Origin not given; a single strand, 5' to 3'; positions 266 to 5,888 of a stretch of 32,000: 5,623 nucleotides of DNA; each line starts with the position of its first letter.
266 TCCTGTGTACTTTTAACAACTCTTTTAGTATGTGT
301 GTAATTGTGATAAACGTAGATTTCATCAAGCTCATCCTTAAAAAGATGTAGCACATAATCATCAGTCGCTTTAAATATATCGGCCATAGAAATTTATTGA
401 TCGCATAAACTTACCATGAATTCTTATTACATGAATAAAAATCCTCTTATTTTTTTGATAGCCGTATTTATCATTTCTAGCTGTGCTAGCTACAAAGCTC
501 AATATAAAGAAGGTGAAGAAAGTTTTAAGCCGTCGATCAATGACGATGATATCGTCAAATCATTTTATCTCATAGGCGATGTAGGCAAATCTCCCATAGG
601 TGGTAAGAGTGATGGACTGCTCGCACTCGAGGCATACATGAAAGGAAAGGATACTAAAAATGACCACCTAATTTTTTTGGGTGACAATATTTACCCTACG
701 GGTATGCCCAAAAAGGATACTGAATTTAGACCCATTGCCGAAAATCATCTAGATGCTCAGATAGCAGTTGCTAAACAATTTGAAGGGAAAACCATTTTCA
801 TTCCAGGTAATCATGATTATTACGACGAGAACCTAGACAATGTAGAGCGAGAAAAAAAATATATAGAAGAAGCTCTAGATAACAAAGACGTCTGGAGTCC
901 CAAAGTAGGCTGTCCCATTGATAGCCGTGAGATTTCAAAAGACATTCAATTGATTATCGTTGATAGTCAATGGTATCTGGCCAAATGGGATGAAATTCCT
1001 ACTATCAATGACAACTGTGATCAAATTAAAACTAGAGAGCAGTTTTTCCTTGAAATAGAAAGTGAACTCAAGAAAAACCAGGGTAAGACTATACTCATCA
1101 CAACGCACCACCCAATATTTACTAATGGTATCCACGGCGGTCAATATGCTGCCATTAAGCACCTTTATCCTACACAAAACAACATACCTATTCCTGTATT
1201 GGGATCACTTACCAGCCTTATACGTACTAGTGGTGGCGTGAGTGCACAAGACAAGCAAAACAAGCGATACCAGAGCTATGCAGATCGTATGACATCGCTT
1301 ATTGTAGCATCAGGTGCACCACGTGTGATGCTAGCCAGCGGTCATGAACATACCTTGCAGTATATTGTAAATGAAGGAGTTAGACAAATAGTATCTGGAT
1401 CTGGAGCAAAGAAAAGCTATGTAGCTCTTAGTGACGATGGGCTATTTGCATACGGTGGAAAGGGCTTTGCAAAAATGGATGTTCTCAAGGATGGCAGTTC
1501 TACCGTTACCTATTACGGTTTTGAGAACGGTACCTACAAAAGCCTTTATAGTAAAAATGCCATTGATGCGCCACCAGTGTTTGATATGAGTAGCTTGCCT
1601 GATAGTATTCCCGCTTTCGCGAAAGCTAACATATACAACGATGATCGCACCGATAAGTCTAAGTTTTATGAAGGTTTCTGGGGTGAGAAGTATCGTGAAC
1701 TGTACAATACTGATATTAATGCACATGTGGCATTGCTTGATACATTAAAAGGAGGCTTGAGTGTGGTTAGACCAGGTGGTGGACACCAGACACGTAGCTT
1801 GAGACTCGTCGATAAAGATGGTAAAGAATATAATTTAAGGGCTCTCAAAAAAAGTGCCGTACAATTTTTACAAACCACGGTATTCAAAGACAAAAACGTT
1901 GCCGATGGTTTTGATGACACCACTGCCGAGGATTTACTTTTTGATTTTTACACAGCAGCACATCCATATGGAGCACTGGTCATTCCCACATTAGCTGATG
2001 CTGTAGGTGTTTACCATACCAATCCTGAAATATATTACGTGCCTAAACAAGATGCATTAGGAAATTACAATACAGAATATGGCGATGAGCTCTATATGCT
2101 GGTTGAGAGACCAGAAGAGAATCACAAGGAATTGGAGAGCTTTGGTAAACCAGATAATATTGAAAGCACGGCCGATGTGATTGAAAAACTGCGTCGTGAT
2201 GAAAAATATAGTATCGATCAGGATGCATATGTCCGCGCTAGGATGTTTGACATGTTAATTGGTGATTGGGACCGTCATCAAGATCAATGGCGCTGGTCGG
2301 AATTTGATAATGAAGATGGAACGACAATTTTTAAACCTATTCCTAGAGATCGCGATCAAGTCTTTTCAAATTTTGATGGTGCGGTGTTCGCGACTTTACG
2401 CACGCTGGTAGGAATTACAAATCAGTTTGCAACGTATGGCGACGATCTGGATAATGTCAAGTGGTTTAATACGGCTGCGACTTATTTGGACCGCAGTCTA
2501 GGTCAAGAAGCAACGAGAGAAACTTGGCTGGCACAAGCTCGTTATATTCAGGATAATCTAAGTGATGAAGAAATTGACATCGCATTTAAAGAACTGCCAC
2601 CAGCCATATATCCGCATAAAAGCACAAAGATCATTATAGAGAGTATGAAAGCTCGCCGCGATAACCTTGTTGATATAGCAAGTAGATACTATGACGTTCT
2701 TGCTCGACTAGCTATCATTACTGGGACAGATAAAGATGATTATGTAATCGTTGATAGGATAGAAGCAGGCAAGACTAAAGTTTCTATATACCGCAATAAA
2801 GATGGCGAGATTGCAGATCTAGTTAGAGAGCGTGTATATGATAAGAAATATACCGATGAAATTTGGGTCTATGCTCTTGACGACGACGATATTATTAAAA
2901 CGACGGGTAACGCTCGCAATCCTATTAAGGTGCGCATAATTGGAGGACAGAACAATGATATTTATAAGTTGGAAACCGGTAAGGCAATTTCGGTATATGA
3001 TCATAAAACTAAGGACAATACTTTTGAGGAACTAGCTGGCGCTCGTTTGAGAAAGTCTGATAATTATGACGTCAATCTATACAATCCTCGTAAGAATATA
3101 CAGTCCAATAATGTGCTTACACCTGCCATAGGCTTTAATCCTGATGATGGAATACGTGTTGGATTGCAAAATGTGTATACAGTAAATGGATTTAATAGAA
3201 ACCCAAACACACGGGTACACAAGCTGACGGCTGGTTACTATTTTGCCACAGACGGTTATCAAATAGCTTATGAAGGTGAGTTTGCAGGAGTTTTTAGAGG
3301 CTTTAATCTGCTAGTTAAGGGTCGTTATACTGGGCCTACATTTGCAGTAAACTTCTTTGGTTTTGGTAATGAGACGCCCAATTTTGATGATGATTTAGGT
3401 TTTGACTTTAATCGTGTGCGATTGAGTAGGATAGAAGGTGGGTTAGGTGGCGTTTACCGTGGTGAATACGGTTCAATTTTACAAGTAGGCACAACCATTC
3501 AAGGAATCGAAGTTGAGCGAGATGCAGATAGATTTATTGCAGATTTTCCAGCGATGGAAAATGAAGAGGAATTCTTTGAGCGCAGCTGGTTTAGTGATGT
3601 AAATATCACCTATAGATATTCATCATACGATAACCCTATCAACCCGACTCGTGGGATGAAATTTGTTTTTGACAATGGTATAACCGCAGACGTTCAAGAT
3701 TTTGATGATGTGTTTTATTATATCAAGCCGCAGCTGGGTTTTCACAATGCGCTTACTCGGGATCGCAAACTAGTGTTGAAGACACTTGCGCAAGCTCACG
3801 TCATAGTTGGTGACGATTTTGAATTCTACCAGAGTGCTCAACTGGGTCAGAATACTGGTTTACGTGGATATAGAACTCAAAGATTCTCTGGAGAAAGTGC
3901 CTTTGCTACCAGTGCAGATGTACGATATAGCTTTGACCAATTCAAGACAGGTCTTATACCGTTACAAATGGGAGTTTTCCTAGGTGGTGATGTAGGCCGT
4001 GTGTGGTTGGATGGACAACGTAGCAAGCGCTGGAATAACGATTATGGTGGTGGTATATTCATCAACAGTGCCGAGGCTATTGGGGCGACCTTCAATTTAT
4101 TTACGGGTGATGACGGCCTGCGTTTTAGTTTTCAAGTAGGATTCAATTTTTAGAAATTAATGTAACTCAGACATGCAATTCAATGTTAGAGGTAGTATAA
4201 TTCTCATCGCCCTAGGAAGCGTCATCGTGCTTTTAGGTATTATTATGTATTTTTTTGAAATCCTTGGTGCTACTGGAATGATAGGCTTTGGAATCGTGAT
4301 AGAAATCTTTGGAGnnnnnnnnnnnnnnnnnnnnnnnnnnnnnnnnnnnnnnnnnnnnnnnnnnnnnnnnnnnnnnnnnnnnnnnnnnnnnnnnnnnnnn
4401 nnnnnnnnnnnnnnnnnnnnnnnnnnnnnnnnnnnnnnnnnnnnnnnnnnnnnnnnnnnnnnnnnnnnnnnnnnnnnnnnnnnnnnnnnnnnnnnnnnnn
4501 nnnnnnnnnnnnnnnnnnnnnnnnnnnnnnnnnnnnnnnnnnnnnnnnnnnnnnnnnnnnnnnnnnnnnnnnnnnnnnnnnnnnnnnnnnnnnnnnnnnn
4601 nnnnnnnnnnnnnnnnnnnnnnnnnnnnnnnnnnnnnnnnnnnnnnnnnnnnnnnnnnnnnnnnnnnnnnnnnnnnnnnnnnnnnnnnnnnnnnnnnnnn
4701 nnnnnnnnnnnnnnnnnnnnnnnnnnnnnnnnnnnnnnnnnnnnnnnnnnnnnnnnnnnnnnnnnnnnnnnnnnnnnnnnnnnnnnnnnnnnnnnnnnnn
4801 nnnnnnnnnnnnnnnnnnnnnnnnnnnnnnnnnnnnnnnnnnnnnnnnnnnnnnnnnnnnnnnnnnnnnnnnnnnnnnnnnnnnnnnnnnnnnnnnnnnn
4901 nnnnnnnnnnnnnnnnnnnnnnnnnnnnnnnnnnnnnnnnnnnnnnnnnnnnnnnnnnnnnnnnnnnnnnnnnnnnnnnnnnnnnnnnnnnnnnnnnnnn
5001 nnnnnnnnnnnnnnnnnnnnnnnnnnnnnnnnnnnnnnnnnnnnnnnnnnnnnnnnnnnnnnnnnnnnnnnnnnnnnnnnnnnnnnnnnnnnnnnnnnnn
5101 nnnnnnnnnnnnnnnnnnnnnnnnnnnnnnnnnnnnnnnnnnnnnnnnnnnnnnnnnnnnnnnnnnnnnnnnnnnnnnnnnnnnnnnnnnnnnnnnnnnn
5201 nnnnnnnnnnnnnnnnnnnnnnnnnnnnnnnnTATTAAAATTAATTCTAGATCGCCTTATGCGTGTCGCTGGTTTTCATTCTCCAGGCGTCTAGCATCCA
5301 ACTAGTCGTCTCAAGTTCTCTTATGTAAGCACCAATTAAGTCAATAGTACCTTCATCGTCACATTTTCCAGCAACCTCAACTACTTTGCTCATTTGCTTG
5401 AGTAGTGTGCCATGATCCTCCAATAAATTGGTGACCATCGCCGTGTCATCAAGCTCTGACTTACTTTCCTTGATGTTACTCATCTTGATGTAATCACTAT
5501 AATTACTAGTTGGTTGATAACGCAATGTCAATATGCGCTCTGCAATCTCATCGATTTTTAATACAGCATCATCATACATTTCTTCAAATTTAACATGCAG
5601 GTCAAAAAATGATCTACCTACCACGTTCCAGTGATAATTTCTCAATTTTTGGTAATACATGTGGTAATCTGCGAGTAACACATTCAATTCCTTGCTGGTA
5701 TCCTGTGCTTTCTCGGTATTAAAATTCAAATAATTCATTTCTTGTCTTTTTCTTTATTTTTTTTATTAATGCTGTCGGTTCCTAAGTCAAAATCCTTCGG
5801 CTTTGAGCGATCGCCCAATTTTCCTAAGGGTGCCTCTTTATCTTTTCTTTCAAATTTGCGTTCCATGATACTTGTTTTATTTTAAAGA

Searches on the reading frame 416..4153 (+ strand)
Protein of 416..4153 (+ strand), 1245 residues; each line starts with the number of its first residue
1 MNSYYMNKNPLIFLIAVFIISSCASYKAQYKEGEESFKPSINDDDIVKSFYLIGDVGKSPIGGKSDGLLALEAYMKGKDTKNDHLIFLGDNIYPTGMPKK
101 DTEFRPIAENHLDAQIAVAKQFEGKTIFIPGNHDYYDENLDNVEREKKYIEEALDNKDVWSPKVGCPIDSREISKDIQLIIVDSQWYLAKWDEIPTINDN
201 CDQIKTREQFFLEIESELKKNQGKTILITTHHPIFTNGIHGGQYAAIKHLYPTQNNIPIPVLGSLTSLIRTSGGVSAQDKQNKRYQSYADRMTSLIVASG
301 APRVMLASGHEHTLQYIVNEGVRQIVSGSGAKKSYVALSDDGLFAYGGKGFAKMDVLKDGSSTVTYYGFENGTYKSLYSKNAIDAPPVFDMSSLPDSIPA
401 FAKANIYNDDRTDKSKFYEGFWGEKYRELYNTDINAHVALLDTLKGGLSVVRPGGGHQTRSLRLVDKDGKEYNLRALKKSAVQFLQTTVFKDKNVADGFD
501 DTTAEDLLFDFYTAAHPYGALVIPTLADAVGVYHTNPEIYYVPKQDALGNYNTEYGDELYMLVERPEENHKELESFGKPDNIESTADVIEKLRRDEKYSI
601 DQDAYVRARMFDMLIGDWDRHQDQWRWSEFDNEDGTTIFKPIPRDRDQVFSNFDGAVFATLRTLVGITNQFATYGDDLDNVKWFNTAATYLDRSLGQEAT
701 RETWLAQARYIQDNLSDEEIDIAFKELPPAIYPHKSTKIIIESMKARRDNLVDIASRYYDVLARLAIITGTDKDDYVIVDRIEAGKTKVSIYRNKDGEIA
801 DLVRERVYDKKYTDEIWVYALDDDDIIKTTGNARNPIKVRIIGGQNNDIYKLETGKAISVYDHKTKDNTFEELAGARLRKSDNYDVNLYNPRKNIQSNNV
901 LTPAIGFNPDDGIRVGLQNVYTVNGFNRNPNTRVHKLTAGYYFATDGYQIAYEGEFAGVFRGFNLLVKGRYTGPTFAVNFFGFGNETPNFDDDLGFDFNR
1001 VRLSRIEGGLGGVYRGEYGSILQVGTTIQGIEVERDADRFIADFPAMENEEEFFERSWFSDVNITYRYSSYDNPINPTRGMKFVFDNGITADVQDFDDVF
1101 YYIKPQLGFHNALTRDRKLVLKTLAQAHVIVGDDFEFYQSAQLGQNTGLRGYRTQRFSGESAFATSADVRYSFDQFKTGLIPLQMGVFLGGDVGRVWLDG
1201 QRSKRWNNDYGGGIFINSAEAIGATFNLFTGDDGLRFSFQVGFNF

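Call 128: search_protein_families(library=pfam, proteins=[window:416-4153:+], max_evalue=0.001)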
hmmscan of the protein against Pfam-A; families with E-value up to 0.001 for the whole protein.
window:416-4153:+ (1245 aa): 2 families
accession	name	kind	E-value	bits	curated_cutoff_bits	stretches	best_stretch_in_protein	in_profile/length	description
PF00149.33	Metallophos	-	8.8e-10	39.8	21.5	1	50-246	3-171/191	Calcineurin-like phosphoesterase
PF01103.29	Omp85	-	2.5e-06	27.7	24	1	1020-1219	76-294/325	Omp85 superfamily domain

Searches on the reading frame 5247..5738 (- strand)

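Call 11: search_protein_families(library=pfam, proteins=[window:5247-5738:-], max_evalue=0.01)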
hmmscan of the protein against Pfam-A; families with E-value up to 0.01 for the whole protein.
window:5247-5738:- (163 aa): 1 family
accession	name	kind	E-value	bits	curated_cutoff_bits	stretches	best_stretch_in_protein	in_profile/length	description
PF00210.30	Ferritin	-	2e-21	76.8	24.5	1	16-152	2-135/142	Ferritin-like domain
